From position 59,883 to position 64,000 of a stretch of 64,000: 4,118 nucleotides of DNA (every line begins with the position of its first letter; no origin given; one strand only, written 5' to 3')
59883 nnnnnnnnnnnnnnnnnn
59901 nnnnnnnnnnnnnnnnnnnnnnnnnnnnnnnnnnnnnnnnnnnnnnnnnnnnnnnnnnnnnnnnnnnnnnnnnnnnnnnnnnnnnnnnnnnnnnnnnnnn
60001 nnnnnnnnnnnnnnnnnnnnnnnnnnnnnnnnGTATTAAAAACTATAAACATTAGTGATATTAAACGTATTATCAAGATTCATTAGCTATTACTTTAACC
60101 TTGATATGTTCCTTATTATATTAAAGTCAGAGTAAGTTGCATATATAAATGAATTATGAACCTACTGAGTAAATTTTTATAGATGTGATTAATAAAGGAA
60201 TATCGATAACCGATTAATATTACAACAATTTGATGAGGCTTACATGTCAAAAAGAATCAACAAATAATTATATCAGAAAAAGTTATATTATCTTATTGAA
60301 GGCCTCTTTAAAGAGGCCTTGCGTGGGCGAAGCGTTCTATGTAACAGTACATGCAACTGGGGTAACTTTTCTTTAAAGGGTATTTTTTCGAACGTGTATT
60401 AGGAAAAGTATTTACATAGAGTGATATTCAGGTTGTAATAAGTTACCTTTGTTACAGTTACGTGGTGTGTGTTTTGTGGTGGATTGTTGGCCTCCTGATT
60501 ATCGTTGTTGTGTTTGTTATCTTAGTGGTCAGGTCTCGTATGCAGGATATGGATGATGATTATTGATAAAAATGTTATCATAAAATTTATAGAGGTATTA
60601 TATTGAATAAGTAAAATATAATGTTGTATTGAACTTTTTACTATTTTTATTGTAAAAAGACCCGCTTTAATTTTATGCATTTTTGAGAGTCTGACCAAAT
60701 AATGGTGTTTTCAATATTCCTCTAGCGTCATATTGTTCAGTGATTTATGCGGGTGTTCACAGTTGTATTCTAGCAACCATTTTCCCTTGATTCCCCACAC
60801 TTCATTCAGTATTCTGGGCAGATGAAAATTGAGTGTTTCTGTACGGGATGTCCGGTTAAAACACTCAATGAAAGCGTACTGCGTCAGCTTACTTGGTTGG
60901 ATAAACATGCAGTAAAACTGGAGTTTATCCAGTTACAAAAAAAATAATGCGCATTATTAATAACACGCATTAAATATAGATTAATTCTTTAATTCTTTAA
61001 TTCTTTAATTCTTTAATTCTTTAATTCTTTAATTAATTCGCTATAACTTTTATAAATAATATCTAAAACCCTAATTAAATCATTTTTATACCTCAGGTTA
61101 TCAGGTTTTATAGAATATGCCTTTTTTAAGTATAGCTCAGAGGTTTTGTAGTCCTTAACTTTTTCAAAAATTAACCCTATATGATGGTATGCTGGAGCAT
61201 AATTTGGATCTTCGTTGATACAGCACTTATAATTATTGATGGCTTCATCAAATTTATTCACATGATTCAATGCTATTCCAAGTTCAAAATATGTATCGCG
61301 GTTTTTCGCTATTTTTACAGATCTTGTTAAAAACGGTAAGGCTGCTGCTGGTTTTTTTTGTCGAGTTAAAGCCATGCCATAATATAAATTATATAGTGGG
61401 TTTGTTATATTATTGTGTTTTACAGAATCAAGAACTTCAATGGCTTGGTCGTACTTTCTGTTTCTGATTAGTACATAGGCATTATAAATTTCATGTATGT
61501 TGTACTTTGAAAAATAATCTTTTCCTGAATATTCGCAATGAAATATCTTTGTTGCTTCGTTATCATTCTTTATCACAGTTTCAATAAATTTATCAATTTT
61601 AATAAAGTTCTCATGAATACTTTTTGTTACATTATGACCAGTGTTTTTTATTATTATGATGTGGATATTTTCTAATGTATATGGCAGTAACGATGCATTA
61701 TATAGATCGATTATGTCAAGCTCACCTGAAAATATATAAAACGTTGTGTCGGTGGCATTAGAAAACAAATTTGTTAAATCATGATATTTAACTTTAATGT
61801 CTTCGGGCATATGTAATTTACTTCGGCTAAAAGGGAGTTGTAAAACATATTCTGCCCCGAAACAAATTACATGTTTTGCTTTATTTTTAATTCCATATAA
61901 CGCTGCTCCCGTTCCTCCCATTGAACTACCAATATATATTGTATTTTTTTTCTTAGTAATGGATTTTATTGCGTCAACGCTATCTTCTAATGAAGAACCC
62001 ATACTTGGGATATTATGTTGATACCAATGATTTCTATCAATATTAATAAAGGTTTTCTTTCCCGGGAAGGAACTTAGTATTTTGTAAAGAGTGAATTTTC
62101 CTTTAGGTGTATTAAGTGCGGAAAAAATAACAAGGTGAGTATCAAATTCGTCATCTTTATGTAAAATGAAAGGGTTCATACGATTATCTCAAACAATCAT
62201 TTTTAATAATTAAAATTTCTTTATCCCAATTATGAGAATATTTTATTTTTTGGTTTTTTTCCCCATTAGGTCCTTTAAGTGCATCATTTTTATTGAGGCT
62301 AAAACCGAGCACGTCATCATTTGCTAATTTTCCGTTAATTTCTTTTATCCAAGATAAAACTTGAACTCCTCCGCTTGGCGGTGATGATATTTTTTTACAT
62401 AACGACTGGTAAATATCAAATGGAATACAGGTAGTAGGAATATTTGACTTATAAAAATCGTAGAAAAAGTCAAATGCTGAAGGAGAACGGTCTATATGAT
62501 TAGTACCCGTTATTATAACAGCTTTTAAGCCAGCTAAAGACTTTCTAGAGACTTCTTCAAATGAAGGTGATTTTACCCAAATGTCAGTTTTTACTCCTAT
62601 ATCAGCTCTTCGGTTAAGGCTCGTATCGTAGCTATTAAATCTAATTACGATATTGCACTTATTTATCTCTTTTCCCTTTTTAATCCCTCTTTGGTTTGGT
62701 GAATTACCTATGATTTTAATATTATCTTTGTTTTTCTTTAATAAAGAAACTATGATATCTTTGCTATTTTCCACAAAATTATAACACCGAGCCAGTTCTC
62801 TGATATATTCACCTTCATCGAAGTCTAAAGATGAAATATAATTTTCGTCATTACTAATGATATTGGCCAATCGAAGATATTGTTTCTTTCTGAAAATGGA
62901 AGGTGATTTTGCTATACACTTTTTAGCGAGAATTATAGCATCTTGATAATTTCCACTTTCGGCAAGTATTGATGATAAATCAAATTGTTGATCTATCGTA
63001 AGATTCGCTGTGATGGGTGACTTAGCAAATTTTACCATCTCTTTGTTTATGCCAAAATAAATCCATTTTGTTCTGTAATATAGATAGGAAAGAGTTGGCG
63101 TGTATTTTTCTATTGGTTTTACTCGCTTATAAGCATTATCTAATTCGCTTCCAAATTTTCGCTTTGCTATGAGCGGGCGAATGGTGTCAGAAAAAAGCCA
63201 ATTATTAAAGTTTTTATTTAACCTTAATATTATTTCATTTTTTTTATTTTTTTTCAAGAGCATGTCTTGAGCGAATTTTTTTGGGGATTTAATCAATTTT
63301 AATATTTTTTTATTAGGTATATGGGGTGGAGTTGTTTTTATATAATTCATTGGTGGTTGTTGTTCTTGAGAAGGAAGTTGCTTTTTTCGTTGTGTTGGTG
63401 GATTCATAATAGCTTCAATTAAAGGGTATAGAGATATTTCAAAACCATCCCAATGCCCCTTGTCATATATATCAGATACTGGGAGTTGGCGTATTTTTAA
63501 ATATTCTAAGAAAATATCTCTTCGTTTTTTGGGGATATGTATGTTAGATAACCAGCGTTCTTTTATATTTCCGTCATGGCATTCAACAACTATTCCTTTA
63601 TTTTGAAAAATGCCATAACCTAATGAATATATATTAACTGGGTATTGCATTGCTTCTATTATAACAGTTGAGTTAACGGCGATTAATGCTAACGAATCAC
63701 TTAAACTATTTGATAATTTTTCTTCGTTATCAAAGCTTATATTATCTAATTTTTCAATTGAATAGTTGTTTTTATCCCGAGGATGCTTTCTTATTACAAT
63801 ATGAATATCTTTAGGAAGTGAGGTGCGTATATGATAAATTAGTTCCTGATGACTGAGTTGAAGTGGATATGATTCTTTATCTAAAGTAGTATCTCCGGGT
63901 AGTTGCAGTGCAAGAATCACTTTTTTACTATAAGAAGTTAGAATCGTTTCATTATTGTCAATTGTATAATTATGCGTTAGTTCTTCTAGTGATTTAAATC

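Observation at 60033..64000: Strongly AT-rich foreign-looking segment after gspM, with an IS3-family remnant and two island-type genes where kpsM/kpsT-type capsule export genes might be expected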

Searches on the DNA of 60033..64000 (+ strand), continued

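Call 39: search_dna_similar(query=window:60033-61012:+, collection=ecoli_genomes, mode=distant, max_rows=40, rows=spread)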
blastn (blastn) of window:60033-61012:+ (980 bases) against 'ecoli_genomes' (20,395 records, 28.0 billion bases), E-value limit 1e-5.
Records with a match: 1703; places in all: 1825; records where one place covers at least 80% of the query: 34.
Genomes with a match: 1477 of 5426; with a place that covers at least 80% of the query: 34. Places per genome that has any: lowest 1, median 1, highest 4. On chromosomes: 889 places; on plasmids: 936.
Best place of each record, by identity: >=99% 22; 80-90% 567; 60-80% 1114.
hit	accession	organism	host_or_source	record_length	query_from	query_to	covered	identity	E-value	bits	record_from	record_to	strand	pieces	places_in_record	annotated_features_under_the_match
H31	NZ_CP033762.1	Escherichia coli strain FDAARGOS_536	Homo sapiens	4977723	1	980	100%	100.0%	0e+0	1768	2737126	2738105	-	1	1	integrase core domain-containing protein | tetratricopeptide repeat protein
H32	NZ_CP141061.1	Escherichia coli strain KE55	Homo sapiens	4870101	5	537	54%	83.3%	2e-154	554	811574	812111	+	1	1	none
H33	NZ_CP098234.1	Escherichia coli strain ZYB39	bovine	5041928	618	873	26%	83.7%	4e-69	271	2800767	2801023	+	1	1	IS3 family transposase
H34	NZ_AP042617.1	Escherichia coli strain OkiPb01703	bovine feces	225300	619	874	26%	80.9%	2e-59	240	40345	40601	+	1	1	IS3 family transposase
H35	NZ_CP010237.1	Escherichia coli strain S43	not applicable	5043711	614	873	27%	79.3%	6e-54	221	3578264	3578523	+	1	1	IS3 family transposase | helicase-related protein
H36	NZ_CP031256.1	Escherichia coli strain M16807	Homo sapiens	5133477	619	874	26%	80.2%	1e-56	231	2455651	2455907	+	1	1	IS3 family transposase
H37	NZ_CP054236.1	Escherichia coli strain EcPF5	Homo sapiens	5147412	619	874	26%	80.2%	1e-56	231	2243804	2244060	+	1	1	IS3 family transposase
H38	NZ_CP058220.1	Escherichia coli strain 83972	Homo sapiens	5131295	619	874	26%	80.2%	1e-56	231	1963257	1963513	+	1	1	IS3 family transposase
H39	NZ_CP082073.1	Escherichia coli strain MS20659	Homo sapiens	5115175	619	874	26%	80.2%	1e-56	231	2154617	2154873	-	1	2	IS3 family transposase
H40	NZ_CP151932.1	Escherichia coli strain 8178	Mus musculus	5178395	619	874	26%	80.2%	1e-56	231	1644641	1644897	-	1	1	IS3 family transposase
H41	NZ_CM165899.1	Escherichia coli strain N21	Homo sapiens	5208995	619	874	26%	80.2%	1e-56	231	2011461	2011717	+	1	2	IS3 family transposase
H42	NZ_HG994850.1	Escherichia coli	Homo sapiens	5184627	619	874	26%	80.2%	1e-56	231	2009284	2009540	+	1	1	IS3 family transposase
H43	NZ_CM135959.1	Escherichia coli strain NY1601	Chicken feces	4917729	618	874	26%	79.1%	2e-53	219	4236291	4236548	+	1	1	IS3 family transposase | phosphorothioated DNA-binding restriction endonuclease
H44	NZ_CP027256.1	Escherichia coli strain EC11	cow dung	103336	617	874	26%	78.0%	2e-48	204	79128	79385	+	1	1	IS3 family transposase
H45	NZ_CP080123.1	Escherichia coli strain PK8217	chicken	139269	619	873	26%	77.0%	3e-45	193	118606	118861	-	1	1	IS3 family transposase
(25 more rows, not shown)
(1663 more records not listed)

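Call 46: search_dna_similar(query=L001:26951-27359:+, collection=ecoli_genomes, mode=distant, max_rows=30, rows=spread)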
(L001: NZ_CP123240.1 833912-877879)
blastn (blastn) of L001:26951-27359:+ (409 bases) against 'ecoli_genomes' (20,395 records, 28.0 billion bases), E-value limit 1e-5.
Records with a match: 37; places in all: 37; records where one place covers at least 80% of the query: 36.
Genomes with a match: 37 of 5426; with a place that covers at least 80% of the query: 36. Places per genome that has any: lowest 1, median 1, highest 1. On chromosomes: 36 places; on plasmids: 1.
Best place of each record, by identity: >=99% 34; 80-90% 3.
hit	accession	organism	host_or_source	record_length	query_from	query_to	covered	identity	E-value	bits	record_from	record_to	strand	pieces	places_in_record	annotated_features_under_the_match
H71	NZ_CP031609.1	Escherichia coli strain N3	Homo sapiens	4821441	1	409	100%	100.0%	0e+0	738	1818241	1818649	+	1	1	none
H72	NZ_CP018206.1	Escherichia coli strain MRSN346647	Homo sapiens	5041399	1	409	100%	100.0%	0e+0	738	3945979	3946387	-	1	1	none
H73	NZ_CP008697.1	Escherichia coli strain ST648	Homo sapiens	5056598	1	409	100%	100.0%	0e+0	738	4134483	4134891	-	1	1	capsule biosynthesis protein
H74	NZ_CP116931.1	Escherichia coli strain MLI106K1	Homo sapiens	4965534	1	409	100%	100.0%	0e+0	738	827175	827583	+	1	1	none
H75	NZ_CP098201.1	Escherichia coli strain Z0117EC0056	Canis lupus familiaris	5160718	1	409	100%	100.0%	0e+0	738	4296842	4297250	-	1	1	none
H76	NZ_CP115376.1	Escherichia coli strain CUVET20-PYO4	dog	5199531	1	409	100%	100.0%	0e+0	738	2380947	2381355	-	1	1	none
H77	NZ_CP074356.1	Escherichia coli strain XJ6.1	bovine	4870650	1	409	100%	100.0%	0e+0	738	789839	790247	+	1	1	none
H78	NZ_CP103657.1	Escherichia coli strain 3150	Homo sapiens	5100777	1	409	100%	100.0%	0e+0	738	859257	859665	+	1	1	capsule polysaccharide biogenesis protein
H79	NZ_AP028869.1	Escherichia coli strain JBEHAAB-19-0176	Homo sapiens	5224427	1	409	100%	100.0%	0e+0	738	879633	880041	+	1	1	capsule biosynthesis protein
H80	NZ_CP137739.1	Escherichia coli strain HNSQ2209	pig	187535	1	409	100%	100.0%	0e+0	738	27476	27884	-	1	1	none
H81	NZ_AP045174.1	Escherichia coli strain JNEC-KY178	Homo sapiens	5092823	1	409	100%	100.0%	0e+0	738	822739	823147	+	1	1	none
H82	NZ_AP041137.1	Escherichia coli strain WR14-2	Homo sapiens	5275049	1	409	100%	100.0%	0e+0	738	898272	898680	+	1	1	none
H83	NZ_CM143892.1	Escherichia coli strain E21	Homo sapiens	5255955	1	409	100%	100.0%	0e+0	738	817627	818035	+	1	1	capsule biosynthesis protein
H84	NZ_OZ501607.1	Escherichia coli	Homo sapiens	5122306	1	409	100%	100.0%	0e+0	738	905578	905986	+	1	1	capsule polysaccharide biogenesis protein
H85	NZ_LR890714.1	Escherichia coli strain MSB1_6C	Homo sapiens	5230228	1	409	100%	100.0%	0e+0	738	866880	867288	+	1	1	none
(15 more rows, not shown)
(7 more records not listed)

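Call 61: get_annotated_region(hit=H11, flank=0)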
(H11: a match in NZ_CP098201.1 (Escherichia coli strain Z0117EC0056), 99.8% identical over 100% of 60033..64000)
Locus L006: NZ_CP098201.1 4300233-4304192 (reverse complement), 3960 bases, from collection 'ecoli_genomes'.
description: Escherichia coli strain Z0117EC0056 chromosome, complete genome
organism: Escherichia coli strain Z0117EC0056 (NCBI taxid 562)
replicon: chromosome; assembly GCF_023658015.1
host: Canis lupus familiaris; source: -; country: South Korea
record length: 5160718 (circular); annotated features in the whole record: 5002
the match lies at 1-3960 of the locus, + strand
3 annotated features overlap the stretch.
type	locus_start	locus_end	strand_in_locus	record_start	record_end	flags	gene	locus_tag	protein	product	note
CDS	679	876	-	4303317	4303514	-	-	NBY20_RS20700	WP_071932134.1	integrase core domain-containing protein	-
CDS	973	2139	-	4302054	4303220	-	-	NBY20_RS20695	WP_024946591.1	tetratricopeptide repeat protein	-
CDS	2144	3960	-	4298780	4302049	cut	-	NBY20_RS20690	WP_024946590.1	glycosyltransferase family 29 protein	-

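Call 62: get_annotated_region(hit=H15, flank=0)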
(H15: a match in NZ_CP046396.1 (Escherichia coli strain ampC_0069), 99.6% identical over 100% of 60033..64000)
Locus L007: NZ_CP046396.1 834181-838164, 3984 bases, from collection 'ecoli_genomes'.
description: Escherichia coli strain ampC_0069 chromosome, complete genome
organism: Escherichia coli strain ampC_0069 (NCBI taxid 562)
replicon: chromosome; assembly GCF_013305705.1
host: Homo sapiens; source: missing; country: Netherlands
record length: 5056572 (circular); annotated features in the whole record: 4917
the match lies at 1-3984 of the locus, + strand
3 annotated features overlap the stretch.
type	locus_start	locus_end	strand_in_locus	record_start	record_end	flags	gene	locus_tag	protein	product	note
CDS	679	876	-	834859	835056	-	-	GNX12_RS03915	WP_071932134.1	integrase core domain-containing protein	-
CDS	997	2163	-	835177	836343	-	-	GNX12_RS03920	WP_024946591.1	tetratricopeptide repeat protein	-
CDS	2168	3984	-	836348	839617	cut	-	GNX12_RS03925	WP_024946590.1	glycosyltransferase family 29 protein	-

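Call 63: get_annotated_region(hit=H21, flank=0)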
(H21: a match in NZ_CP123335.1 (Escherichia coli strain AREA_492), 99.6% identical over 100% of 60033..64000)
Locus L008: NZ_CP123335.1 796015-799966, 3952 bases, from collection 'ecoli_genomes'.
description: Escherichia coli strain AREA_492 chromosome, complete genome
organism: Escherichia coli strain AREA_492 (NCBI taxid 562)
replicon: chromosome; assembly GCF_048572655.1
host: Homo sapiens; source: stool; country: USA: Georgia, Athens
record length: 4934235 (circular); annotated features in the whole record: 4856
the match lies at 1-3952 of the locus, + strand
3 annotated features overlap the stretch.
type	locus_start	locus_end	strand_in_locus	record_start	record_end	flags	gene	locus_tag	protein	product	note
CDS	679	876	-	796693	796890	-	-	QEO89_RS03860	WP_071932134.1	integrase core domain-containing protein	-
CDS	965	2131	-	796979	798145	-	-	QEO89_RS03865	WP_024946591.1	tetratricopeptide repeat protein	-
CDS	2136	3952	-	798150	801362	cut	-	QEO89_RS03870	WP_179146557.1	glycosyltransferase family 29 protein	-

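Call 64: get_annotated_region(hit=H14, flank=2000)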
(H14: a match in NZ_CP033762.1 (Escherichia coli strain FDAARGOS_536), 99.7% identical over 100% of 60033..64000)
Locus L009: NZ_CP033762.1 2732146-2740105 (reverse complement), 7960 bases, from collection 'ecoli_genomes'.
description: Escherichia coli strain FDAARGOS_536 chromosome, complete genome
organism: Escherichia coli strain FDAARGOS_536 (NCBI taxid 562)
replicon: chromosome; assembly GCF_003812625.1
host: Homo sapiens; source: Peripheral blood; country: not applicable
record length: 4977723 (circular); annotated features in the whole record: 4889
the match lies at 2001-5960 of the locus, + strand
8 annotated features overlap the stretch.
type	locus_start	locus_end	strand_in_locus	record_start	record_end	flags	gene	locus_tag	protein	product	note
CDS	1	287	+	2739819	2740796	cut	gspK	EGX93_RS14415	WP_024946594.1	type II secretion system minor pseudopilin GspK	-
CDS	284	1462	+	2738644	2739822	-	gspL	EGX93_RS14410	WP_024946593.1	type II secretion system protein GspL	-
CDS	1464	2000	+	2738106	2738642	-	yghD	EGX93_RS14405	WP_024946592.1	GspM family type II secretion system protein YghD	-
CDS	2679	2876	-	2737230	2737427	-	-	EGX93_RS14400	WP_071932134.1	integrase core domain-containing protein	-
CDS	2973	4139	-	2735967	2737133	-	-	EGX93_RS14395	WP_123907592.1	tetratricopeptide repeat protein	-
CDS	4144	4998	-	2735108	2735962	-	-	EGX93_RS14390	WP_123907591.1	glycosyltransferase family 29 protein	-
CDS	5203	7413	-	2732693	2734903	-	-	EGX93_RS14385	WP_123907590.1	glycosyltransferase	-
CDS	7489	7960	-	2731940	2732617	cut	-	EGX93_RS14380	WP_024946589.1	ABC transporter ATP-binding protein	-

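Call 74: search_dna_similar(query=window:60033-61012:+, collection=ecoli_genomes, mode=distant, max_rows=40, rows=best)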
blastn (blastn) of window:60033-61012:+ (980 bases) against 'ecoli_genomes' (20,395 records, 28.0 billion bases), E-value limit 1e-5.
Records with a match: 1703; places in all: 1825; records where one place covers at least 80% of the query: 34.
Genomes with a match: 1477 of 5426; with a place that covers at least 80% of the query: 34. Places per genome that has any: lowest 1, median 1, highest 4. On chromosomes: 889 places; on plasmids: 936.
Best place of each record, by identity: >=99% 22; 80-90% 567; 60-80% 1114.
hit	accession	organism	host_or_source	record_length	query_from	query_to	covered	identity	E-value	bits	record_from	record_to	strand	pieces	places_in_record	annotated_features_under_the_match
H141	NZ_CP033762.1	Escherichia coli strain FDAARGOS_536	Homo sapiens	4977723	1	980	100%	100.0%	0e+0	1768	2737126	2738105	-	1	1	integrase core domain-containing protein | tetratricopeptide repeat protein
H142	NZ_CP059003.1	Escherichia coli strain 2D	Homo sapiens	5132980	1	980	100%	100.0%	0e+0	1768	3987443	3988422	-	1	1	integrase core domain-containing protein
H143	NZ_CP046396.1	Escherichia coli strain ampC_0069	Homo sapiens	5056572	1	980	100%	100.0%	0e+0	1768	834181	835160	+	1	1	integrase core domain-containing protein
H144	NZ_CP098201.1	Escherichia coli strain Z0117EC0056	Canis lupus familiaris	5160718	1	980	100%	100.0%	0e+0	1768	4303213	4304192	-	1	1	integrase core domain-containing protein | tetratricopeptide repeat protein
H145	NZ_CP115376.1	Escherichia coli strain CUVET20-PYO4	dog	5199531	1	980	100%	100.0%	0e+0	1768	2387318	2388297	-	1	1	integrase core domain-containing protein | tetratricopeptide repeat protein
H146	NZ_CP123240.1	Escherichia coli strain YZLc1-3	chicken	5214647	1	980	100%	100.0%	0e+0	1768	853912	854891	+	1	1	integrase core domain-containing protein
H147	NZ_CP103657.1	Escherichia coli strain 3150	Homo sapiens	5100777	1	980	100%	100.0%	0e+0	1768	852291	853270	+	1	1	integrase core domain-containing protein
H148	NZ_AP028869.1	Escherichia coli strain JBEHAAB-19-0176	Homo sapiens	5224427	1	980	100%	100.0%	0e+0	1768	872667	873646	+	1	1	integrase core domain-containing protein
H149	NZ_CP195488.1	Escherichia coli strain 21AR0173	Homo sapiens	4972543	1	980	100%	100.0%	0e+0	1768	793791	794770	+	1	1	integrase core domain-containing protein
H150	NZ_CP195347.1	Escherichia coli strain 24AR0376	Homo sapiens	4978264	1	980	100%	100.0%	0e+0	1768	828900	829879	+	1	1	integrase core domain-containing protein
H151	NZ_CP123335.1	Escherichia coli strain AREA_492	Homo sapiens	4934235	1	980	100%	100.0%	0e+0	1768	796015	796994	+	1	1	integrase core domain-containing protein | tetratricopeptide repeat protein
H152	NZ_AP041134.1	Escherichia coli strain WR3-3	Homo sapiens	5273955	1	980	100%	100.0%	0e+0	1768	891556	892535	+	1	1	integrase core domain-containing protein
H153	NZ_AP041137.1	Escherichia coli strain WR14-2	Homo sapiens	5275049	1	980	100%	100.0%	0e+0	1768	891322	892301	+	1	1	integrase core domain-containing protein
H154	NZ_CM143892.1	Escherichia coli strain E21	Homo sapiens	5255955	1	980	100%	100.0%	0e+0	1768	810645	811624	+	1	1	integrase core domain-containing protein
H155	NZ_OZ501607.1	Escherichia coli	Homo sapiens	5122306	1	980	100%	100.0%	0e+0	1768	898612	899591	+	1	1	integrase core domain-containing protein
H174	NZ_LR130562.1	Escherichia coli strain MS14384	Homo sapiens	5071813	1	874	81%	81.5%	1e-152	752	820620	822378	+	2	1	acyltransferase | IS3 family transposase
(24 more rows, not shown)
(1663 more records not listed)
